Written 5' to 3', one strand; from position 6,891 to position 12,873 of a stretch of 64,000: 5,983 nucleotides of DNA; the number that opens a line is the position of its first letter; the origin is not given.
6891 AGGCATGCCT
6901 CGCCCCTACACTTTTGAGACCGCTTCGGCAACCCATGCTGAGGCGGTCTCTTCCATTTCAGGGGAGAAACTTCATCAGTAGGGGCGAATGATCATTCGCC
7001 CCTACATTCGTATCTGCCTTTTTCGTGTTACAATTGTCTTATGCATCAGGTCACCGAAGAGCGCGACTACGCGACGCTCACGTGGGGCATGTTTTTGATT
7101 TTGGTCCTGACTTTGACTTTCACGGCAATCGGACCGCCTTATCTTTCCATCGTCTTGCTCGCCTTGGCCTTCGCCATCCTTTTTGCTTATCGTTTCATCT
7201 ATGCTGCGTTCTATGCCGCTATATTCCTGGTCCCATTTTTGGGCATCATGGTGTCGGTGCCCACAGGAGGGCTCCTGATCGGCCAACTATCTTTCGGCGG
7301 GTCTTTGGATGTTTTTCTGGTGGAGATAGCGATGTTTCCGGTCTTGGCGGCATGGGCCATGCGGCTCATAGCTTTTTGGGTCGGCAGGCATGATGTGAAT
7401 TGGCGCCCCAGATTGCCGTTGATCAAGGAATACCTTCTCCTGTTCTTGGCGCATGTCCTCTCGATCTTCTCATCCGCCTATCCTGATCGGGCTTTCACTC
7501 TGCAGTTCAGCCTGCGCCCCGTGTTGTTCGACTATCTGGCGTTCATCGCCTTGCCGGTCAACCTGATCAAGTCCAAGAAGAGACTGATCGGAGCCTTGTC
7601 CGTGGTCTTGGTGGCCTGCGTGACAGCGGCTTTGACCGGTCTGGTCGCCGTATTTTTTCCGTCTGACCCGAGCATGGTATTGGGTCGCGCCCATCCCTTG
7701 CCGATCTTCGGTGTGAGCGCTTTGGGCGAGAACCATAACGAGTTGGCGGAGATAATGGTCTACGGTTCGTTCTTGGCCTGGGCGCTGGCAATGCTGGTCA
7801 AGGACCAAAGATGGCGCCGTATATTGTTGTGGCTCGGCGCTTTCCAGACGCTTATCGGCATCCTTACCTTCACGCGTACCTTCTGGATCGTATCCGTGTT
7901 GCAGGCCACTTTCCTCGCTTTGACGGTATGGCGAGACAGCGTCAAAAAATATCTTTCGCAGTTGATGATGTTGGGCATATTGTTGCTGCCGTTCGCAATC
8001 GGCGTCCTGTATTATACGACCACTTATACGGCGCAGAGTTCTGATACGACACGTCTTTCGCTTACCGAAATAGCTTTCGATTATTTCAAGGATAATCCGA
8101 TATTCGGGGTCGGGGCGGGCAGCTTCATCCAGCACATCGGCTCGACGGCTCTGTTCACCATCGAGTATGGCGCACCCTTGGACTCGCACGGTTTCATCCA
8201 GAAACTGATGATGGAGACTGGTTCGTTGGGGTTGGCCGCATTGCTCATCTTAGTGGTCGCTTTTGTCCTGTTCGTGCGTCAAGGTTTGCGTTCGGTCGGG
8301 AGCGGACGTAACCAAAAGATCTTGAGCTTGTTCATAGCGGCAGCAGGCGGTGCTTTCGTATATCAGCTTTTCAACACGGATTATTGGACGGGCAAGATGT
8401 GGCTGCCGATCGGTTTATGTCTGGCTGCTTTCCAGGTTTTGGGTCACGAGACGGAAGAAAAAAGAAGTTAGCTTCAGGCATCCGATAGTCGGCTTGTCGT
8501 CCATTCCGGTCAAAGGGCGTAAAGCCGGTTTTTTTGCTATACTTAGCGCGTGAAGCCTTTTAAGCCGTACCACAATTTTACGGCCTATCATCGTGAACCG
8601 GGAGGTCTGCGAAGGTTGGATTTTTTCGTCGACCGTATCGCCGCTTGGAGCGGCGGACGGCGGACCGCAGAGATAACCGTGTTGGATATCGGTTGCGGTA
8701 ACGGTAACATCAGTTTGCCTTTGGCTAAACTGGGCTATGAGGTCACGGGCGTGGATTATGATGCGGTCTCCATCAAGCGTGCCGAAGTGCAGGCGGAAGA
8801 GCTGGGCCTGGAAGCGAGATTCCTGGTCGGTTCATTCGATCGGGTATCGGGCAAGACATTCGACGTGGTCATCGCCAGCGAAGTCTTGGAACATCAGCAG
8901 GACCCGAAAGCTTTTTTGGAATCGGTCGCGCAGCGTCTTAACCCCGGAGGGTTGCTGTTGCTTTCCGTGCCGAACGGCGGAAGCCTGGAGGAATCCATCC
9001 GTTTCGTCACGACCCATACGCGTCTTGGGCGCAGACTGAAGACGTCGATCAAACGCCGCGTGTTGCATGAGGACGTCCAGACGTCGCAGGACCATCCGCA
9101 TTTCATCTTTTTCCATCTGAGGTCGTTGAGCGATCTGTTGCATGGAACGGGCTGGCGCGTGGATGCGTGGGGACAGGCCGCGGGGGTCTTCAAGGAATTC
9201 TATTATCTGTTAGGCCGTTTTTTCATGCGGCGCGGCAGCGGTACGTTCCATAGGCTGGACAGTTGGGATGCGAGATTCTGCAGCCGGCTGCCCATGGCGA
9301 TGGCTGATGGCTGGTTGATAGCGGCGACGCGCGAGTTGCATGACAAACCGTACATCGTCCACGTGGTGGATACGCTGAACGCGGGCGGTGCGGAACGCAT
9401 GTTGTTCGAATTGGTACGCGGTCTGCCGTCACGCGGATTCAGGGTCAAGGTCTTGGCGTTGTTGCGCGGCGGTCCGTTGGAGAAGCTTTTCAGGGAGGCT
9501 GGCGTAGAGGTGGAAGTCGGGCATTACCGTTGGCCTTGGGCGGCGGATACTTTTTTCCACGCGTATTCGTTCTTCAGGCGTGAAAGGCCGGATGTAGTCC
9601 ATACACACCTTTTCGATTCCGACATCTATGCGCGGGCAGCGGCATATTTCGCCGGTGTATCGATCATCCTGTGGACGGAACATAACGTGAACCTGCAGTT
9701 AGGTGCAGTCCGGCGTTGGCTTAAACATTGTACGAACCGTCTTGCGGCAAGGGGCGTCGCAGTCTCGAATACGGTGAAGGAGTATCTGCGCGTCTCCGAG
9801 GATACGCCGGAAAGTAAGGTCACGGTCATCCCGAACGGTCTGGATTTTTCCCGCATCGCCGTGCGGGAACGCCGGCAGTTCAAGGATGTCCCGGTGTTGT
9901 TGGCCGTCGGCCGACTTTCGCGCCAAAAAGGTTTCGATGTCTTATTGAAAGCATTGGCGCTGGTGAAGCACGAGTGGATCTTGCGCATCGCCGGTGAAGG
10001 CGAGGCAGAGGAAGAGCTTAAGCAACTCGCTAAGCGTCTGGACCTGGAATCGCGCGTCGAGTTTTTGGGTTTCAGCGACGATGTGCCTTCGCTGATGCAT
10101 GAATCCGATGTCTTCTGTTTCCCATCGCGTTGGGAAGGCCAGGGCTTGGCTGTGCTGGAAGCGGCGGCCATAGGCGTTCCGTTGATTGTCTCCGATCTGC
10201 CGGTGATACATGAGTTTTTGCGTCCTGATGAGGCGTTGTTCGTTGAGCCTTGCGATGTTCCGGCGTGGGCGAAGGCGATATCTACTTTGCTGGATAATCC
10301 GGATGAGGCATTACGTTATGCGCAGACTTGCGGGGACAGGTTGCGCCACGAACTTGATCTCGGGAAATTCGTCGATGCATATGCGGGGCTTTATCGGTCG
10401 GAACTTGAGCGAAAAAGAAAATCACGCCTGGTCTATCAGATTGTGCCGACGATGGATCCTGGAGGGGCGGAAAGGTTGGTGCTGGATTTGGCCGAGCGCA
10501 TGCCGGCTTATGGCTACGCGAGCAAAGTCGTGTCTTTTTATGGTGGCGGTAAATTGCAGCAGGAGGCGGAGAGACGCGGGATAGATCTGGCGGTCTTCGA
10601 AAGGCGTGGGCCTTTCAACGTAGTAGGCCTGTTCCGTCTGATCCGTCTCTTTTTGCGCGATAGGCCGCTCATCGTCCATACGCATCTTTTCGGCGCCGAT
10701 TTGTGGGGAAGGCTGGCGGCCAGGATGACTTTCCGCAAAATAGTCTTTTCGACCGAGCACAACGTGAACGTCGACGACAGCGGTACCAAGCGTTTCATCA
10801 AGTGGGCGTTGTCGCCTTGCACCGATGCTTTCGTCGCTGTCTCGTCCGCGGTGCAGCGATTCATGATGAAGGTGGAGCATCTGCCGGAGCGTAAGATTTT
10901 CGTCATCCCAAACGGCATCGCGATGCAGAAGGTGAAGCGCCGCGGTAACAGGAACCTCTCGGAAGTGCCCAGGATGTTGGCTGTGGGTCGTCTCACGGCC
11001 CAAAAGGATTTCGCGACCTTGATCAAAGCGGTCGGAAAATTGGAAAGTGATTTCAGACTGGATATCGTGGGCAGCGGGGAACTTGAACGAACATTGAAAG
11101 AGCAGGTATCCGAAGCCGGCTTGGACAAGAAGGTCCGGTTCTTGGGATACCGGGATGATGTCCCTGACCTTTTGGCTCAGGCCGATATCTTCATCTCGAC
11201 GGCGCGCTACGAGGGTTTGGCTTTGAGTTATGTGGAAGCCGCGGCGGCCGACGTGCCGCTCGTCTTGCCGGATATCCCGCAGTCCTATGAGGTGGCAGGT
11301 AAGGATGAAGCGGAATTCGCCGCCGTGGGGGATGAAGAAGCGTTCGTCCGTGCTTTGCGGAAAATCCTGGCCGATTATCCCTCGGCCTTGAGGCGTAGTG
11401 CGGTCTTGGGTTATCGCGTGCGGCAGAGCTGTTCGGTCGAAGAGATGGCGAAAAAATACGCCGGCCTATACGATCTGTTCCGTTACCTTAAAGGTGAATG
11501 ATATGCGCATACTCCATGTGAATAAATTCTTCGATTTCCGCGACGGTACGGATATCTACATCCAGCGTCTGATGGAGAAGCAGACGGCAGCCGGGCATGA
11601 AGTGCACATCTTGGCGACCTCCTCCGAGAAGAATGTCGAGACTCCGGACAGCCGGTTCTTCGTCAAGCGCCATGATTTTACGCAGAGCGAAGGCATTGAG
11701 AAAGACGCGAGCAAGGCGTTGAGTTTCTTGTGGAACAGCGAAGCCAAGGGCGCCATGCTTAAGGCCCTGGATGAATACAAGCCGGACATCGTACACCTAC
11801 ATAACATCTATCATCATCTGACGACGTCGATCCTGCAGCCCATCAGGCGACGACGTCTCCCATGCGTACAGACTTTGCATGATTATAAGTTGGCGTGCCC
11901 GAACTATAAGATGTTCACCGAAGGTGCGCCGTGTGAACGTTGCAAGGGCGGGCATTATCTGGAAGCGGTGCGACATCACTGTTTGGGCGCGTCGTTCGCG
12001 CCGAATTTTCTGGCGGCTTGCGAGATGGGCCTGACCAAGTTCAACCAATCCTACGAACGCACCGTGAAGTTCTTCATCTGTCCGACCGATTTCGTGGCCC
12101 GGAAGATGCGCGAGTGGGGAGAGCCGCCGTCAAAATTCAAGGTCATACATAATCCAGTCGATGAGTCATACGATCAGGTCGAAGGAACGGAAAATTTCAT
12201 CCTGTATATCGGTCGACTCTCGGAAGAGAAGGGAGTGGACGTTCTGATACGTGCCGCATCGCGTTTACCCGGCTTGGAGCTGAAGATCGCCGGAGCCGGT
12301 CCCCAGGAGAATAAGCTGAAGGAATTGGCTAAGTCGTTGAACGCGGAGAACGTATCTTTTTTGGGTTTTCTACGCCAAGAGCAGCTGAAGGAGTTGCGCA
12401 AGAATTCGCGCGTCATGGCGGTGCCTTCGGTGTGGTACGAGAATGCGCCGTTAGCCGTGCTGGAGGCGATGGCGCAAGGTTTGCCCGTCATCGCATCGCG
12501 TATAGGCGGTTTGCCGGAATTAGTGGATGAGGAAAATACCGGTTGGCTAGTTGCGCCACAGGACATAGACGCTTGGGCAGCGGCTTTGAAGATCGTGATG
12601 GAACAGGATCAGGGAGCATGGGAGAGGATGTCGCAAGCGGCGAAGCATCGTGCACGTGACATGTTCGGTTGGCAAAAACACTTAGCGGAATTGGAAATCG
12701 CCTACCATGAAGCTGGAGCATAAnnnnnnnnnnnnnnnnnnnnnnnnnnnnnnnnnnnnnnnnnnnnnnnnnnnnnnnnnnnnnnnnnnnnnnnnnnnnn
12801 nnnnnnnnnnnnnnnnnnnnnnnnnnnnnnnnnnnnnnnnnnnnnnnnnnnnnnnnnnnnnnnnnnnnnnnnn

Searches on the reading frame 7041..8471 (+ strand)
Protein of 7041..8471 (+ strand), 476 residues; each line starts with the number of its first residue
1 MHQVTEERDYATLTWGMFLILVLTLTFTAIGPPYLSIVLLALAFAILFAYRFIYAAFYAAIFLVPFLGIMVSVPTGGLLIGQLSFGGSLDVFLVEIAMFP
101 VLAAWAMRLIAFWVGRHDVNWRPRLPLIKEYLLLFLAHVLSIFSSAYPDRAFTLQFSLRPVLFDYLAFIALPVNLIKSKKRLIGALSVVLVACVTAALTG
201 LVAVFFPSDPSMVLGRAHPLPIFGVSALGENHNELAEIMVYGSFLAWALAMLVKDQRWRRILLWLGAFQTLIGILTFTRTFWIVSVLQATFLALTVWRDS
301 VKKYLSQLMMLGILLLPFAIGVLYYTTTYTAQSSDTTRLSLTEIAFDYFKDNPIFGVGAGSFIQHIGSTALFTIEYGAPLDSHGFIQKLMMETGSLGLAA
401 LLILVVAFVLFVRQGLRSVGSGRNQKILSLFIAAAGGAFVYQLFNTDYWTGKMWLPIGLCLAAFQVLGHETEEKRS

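Call 5: search_protein_families(library=pfam, proteins=[window:7041-8471:+], max_evalue=0.1)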
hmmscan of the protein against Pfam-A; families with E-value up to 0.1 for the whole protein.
window:7041-8471:+ (476 aa): 1 family
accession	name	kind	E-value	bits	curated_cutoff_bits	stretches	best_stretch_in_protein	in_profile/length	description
PF04932.20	Wzy_C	-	1.1e-10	41.9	31.7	1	270-402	7-149/149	O-Antigen ligase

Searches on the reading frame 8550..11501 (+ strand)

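Call 47: search_protein_families(library=pfam, proteins=[window:8550-11501:+], max_evalue=0.00001)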
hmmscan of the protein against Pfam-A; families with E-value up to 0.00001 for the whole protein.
window:8550-11501:+ (983 aa): 15 families
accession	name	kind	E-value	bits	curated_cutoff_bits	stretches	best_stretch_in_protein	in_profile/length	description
PF00534.26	Glycos_transf_1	-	5.8e-69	231.5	26.4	2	443-591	11-166/172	Glycosyl transferases group 1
PF13692.12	Glyco_trans_1_4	-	8.1e-65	217.8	27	2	448-583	2-142/142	Glycosyl transferases group 1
PF13439.12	Glyco_transf_4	-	7e-50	169.8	28.5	2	279-435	2-170/170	Glycosyltransferase Family 4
PF20706.3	GT4-conflict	-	3.2e-27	95.9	26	2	399-599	147-373/385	Family 4 Glycosyltransferase in conflict systems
PF13489.12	Methyltransf_23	-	5.1e-26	91.8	27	1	27-205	13-162/164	Methyltransferase domain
PF13579.12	Glyco_trans_4_4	-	1.6e-24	87.5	29.7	2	279-430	1-158/158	Glycosyl transferase 4-like domain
PF13847.12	Methyltransf_31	-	4.6e-20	72.2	27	1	41-145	4-114/145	Methyltransferase domain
PF08241.18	Methyltransf_11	-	3.8e-19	69.6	21.2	1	45-137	1-94/95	Methyltransferase domain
PF13649.12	Methyltransf_25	-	1.1e-18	68.2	27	1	44-134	1-97/97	Methyltransferase domain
PF08242.18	Methyltransf_12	-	8.6e-18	65.3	30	1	45-136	1-98/98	Methyltransferase domain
PF13524.12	Glyco_trans_1_2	-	2.4e-11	44.2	25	0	510-598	38-129/144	Glycosyl transferase-like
PF06325.19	PrmA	-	6.1e-08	32.9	22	1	41-139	162-259/296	Ribosomal protein L11 methyltransferase (PrmA)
PF05175.20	MTS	-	1.4e-07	31.7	23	1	42-138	33-138/170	Methyltransferase small domain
PF13477.12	Glyco_trans_4_2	-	1.7e-07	32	23.4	0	654-735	23-106/139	Glycosyl transferase 4-like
PF03848.20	TehB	-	3.5e-06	27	20.4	1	43-88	33-78/193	Tellurite resistance protein TehB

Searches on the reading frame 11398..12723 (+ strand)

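Call 47: search_protein_families(library=pfam, proteins=[window:11398-12723:+], max_evalue=0.00001)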
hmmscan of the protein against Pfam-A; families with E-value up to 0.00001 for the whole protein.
window:11398-12723:+ (441 aa): 6 families
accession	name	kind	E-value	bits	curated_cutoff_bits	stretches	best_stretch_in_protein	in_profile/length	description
PF00534.26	Glycos_transf_1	-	1.1e-41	142.6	26.4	1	262-417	12-171/172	Glycosyl transferases group 1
PF13692.12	Glyco_trans_1_4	-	1.2e-34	120.1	27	1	267-401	3-140/142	Glycosyl transferases group 1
PF13439.12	Glyco_transf_4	-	4.4e-19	69.6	28.5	1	50-257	3-169/170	Glycosyltransferase Family 4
PF13579.12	Glyco_trans_4_4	-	1.6e-14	54.9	29.7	1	50-252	2-157/158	Glycosyl transferase 4-like domain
PF20706.3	GT4-conflict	-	2.6e-12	46.8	26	1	243-431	173-384/385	Family 4 Glycosyltransferase in conflict systems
PF13524.12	Glyco_trans_1_2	-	3.7e-07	30.6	25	1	283-432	5-142/144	Glycosyl transferase-like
